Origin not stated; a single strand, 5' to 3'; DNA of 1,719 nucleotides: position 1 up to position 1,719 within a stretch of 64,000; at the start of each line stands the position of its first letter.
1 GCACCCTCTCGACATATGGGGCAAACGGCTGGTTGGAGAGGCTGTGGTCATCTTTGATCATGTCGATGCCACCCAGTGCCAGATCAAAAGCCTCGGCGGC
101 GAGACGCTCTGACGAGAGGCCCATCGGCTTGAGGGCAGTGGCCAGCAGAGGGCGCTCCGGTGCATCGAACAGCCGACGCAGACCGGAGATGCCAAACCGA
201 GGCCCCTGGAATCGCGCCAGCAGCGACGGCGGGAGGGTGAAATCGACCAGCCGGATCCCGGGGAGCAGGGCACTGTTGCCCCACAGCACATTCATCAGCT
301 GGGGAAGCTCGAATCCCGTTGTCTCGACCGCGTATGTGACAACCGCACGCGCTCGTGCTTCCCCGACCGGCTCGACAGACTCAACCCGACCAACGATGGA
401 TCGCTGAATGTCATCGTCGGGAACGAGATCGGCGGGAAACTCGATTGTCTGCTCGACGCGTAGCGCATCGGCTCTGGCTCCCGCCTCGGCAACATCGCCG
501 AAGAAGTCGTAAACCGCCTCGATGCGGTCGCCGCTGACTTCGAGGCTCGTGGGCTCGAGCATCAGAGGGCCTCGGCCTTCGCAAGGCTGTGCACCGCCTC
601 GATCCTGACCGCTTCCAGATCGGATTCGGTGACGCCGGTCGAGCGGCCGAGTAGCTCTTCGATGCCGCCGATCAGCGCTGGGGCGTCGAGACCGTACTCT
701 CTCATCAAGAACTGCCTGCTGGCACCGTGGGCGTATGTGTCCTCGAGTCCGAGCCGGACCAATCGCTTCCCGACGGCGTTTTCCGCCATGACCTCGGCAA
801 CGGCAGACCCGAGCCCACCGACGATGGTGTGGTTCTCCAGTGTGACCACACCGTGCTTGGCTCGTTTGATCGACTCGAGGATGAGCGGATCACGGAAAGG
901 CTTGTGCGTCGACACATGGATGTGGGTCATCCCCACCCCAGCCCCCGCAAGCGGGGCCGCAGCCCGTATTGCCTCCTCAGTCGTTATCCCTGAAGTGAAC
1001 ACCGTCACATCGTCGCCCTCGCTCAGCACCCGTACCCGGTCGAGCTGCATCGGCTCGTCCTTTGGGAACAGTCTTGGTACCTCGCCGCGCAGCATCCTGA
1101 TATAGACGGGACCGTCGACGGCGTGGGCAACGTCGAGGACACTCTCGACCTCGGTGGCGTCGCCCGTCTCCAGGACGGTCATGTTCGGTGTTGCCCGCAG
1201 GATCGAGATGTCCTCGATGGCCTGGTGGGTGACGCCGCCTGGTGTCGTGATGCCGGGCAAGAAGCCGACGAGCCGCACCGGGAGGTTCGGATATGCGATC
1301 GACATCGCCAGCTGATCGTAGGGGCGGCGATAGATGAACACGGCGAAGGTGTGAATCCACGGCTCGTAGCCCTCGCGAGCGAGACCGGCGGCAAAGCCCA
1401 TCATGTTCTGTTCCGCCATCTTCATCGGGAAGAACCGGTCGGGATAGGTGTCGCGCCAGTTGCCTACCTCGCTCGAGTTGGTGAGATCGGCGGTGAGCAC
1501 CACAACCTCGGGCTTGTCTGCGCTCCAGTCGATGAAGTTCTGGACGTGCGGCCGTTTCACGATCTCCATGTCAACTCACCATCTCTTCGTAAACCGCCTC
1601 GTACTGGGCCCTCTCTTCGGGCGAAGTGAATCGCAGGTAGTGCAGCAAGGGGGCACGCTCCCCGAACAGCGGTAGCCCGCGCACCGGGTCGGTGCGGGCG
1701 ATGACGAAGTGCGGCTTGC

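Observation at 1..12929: Twelve-gene coupled operon joining a ribose-type ABC importer to MtnK, two MtnA-type isomerases, a RuBisCO-like protein, split transketolase, an LsrF-like thiolase, a muconolactone-isomerase-fold protein and an aldolase-SDR fusion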

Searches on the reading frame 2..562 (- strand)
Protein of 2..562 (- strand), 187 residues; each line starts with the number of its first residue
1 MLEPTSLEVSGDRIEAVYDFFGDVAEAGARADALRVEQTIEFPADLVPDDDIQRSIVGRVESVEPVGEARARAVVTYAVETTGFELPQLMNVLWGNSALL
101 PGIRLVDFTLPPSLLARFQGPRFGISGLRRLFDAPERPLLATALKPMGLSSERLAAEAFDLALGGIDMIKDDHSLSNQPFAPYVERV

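Call 7: search_protein_families(library=pfam, proteins=[window:2-562:-], max_evalue=0.001)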
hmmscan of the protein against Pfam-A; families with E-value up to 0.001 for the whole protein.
seq(187 aa): 1 family
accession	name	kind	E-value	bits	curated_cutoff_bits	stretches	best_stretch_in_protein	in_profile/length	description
PF00016.26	RuBisCO_large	-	2.9e-09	37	30.1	1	124-186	1-64/299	Ribulose bisphosphate carboxylase large chain, catalytic domain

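Call 8: search_protein_families(library=ncbifam, proteins=[window:2-562:-], max_evalue=0.001)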
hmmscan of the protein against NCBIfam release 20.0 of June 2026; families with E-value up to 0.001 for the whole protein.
seq(187 aa): 6 families
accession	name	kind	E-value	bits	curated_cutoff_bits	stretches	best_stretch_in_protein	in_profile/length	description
TIGR03326.1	rubisco_III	equivalog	5.6e-23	81.5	497.45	1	50-187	53-195/426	type III ribulose-bisphosphate carboxylase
NF007095.0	PRK09549.1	equivalog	1.4e-22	79.8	409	1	13-187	3-185/407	2,3-diketo-5-methylthiopentyl-1-phosphate enolase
NF003252.0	PRK04208.1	subfamily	9.2e-22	77.2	438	1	55-187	72-211/468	ribulose-bisphosphate carboxylase large subunit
NF042437.1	OxoIsoapPDcar_OiaX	equivalog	5.6e-19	68.2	700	1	68-187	71-194/412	3-oxo-isoapionate-4-phosphate decarboxylase OiaX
TIGR03332.1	salvage_mtnW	equivalog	1.4e-16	60.1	513.6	1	69-187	69-190/407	2,3-diketo-5-methylthiopentyl-1-phosphate enolase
NF010002.0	PRK13475.1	equivalog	1.5e-11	43.6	489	1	103-185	121-206/459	ribulose-bisphosphate carboxylase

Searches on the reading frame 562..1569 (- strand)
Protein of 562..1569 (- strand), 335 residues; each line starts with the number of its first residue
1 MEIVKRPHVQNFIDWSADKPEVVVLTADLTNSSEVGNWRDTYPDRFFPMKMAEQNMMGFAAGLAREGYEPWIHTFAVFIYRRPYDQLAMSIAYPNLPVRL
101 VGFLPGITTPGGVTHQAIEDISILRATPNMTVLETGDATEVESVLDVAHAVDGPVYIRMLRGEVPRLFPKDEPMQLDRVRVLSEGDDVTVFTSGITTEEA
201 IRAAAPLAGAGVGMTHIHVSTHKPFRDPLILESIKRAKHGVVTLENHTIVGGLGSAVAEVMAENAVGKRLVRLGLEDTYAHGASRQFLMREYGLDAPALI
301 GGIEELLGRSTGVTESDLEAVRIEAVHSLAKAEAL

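Call 7: search_protein_families(library=pfam, proteins=[window:562-1569:-], max_evalue=0.001)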
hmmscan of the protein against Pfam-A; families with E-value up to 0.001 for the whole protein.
window:562-1569:- (335 aa): 2 families
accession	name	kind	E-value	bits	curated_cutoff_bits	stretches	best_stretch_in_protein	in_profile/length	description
PF02779.29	Transket_pyr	-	7.8e-27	94.5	27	1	17-165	18-173/174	Transketolase, pyrimidine binding domain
PF02780.25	Transketolase_C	-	7.2e-20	71.6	25.9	1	178-297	2-122/124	Transketolase, C-terminal domain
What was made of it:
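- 562..1569 (-): Transketolase C-terminal subunit (Pyr and C domains). Its stop overlaps the RLP start (TGATG). PF02779 and PF02780 (call 7).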

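Call 8: search_protein_families(library=ncbifam, proteins=[window:562-1569:-], max_evalue=0.001)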
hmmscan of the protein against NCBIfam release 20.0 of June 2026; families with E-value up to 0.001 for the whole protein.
window:562-1569:- (335 aa): 9 families
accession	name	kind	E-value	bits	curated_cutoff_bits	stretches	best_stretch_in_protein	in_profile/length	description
NF004559.0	PRK05899.2-5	equivalog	7e-59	199.6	488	1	17-307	333-624/627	transketolase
TIGR00204.1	dxs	equivalog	5.3e-46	157.4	465.95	1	16-305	324-613/616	1-deoxy-D-xylulose-5-phosphate synthase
NF003933.0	PRK05444.2-2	equivalog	5.3e-35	121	395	1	16-304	307-602/606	1-deoxy-D-xylulose-5-phosphate synthase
NF008968.0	PRK12315.1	subfamily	1.9e-30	105.7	510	1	17-306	294-580/582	1-deoxy-D-xylulose-5-phosphate synthase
NF004556.0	PRK05899.2-2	equivalog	1.1e-26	93.3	575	1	17-306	343-637/639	transketolase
NF006667.0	PRK09212.1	subfamily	3.8e-10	39.2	321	1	168-266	184-281/327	pyruvate dehydrogenase complex E1 component subunit beta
NF008854.0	PRK11892.1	equivalog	6.4e-09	35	454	1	171-265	326-419/464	pyruvate dehydrogenase complex E1 component subunit beta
TIGR00232.1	tktlase_bact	equivalog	2.8e-08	32.6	682.25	1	9-220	355-575/654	transketolase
NF004558.0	PRK05899.2-4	equivalog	5e-05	21.9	788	1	26-217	369-567/651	transketolase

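Call 32: search_solved_structures(query=window:562-1569:-, max_evalue=0.00001, show_alignments=3)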
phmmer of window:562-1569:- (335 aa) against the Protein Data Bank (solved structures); distinct sequences matched with E-value up to 0.00001: 27.
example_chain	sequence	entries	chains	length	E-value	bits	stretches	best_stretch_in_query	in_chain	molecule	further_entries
6yaj_AAA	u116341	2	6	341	6.1e-62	213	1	12-307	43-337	C-terminal chain of split transketolase from Carboxydothermus hydrogenoformans | C-terminal component of the split chain transketolase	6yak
8a29_A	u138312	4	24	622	1.2e-35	126.5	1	13-308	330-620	1-deoxy-D-xylulose-5-phosphate synthase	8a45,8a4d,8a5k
2o1s_A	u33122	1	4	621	2e-32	116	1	19-302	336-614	1-deoxy-D-xylulose-5-phosphate synthase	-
6rjb_A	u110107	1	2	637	2.1e-31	112.6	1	21-308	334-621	Transketolase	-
4kxu_A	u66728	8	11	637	3.9e-31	111.7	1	21-308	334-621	Transketolase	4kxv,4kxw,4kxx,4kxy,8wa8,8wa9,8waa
6xxg_AAA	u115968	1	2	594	3.9e-31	111.7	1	13-305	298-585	1-deoxy-D-xylulose-5-phosphate synthase,1-deoxy-D-xylulose-5-phosphate synthase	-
6ha3_A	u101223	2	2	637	3.9e-31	111.7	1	21-308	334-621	Transketolase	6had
2o1x_A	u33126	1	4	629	4.6e-31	111.5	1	13-305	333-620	1-deoxy-D-xylulose-5-phosphate synthase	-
6ouv_A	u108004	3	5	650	4.9e-31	111.4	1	13-305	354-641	1-deoxy-D-xylulose-5-phosphate synthase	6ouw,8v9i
3ooy_A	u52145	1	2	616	9.8e-31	110.4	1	21-303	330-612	Transketolase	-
3mos_A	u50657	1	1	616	1.5e-30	109.8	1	21-299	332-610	Transketolase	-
8a8y_A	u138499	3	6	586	3.3e-30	108.7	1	18-303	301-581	1-deoxy-D-xylulose-5-phosphate synthase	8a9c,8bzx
9hn8_A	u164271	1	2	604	4.9e-26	95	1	13-317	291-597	1-deoxy-D-xylulose-5-phosphate synthase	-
8ogh_A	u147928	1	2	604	6.1e-26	94.7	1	13-300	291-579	1-deoxy-D-xylulose-5-phosphate synthase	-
7a9h_AAA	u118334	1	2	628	6.7e-26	94.5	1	13-300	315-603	1-deoxy-D-xylulose-5-phosphate synthase,1-deoxy-D-xylulose-5-phosphate synthase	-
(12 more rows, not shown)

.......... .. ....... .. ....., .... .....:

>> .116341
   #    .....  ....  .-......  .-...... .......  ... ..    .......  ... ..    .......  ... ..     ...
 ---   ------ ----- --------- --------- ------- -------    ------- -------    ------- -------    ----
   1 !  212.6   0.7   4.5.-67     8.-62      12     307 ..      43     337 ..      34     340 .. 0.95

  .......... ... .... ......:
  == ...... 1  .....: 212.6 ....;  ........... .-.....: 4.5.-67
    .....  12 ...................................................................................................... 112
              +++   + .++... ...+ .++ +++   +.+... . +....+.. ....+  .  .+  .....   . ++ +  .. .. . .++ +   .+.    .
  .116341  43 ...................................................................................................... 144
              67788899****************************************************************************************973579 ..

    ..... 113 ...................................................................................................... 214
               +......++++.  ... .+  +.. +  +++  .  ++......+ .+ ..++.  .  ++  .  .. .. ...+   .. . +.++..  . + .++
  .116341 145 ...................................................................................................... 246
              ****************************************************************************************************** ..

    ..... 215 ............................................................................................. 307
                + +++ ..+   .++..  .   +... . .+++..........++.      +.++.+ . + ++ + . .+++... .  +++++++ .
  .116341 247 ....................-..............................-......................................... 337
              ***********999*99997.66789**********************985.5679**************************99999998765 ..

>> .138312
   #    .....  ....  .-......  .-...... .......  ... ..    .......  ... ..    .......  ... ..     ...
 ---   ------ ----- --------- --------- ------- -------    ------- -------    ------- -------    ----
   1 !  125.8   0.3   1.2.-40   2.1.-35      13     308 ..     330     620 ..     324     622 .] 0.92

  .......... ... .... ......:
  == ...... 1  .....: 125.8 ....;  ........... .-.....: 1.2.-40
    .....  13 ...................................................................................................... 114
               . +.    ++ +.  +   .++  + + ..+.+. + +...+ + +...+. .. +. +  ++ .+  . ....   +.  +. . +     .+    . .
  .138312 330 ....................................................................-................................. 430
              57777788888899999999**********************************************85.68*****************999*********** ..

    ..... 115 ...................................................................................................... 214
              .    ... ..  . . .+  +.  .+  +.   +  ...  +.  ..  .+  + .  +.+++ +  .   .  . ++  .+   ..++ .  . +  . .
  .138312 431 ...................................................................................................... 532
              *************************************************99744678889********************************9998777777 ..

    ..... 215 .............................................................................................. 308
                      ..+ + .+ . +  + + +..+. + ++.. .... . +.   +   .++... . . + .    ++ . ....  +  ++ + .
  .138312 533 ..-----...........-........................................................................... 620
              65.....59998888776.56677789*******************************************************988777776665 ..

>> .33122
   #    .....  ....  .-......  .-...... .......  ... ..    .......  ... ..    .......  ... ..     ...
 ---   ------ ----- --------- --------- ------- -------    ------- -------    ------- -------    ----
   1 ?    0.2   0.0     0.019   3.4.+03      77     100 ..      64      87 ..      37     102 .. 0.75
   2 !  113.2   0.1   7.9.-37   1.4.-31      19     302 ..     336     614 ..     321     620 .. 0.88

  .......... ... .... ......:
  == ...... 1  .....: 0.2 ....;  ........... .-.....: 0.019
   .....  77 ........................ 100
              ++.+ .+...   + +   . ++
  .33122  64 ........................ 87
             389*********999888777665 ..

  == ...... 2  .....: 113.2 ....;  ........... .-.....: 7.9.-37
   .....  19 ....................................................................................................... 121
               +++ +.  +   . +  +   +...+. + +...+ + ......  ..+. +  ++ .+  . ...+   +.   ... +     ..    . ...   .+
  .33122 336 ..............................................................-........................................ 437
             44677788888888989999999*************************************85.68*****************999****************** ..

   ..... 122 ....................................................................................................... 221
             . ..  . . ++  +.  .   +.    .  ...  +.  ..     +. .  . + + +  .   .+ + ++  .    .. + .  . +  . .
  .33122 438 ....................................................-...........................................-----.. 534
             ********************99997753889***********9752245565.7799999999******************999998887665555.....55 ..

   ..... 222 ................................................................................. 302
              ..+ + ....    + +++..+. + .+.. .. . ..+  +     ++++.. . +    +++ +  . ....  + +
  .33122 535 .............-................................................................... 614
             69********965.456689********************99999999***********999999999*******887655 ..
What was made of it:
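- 562..1569 (-): Best PDB hit is the split TK 6yaj, 213 bits (call 32).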
